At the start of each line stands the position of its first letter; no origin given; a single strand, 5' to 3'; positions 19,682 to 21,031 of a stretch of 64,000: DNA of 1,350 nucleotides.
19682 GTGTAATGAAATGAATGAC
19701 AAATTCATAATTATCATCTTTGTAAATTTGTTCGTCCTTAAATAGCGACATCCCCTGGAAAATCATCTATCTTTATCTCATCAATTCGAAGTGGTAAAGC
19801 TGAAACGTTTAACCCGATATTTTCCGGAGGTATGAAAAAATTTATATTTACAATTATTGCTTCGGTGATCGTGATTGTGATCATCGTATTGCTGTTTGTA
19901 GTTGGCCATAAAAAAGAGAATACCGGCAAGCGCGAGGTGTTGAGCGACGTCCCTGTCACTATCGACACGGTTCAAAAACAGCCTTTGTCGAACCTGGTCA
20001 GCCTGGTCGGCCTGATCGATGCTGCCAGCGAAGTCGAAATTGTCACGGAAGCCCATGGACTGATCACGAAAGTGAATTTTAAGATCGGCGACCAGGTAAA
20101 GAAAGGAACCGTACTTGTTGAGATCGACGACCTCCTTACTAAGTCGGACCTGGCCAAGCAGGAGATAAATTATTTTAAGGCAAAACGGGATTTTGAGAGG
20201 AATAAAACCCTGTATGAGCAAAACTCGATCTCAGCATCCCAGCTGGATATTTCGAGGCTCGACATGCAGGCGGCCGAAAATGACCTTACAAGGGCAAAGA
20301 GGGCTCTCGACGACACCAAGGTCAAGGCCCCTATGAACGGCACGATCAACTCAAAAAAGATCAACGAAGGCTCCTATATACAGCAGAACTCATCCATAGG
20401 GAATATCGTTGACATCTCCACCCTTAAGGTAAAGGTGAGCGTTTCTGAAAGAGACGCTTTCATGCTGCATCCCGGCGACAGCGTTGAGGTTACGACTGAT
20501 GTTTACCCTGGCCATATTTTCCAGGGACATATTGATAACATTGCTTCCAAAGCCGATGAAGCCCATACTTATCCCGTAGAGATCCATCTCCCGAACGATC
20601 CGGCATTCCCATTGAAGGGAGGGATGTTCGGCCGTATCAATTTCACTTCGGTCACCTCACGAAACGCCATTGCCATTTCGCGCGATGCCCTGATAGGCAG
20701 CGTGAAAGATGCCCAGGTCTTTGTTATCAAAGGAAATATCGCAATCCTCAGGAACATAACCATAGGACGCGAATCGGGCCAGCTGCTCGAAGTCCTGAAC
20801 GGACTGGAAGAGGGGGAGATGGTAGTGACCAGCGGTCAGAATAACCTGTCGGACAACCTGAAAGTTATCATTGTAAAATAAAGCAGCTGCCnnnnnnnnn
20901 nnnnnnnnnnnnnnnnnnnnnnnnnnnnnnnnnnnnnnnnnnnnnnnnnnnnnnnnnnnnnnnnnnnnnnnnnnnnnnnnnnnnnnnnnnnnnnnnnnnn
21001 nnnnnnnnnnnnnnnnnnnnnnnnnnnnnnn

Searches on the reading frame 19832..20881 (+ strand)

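Call 37: search_protein_families(library=pfam, proteins=[window:19832-20881:+])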
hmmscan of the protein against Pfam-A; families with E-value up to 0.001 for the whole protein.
window:19832-20881:+ (349 aa): 4 families
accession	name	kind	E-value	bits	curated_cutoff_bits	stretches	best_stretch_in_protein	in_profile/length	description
PF16576.10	HlyD_D23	-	4.5e-30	105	30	1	54-266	4-213/214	Barrel-sandwich domain of CusB or HlyD membrane-fusion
PF13437.12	HlyD_3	-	6e-18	66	22.2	1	163-256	1-96/106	HlyD family secretion protein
PF00364.28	Biotin_lipoyl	-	5.7e-05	23.3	22.1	0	69-98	44-73/73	Biotin-requiring enzyme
PF13533.13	Biotin_lipoyl_2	-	7.2e-05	23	29.8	1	76-99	9-32/32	Biotin-lipoyl like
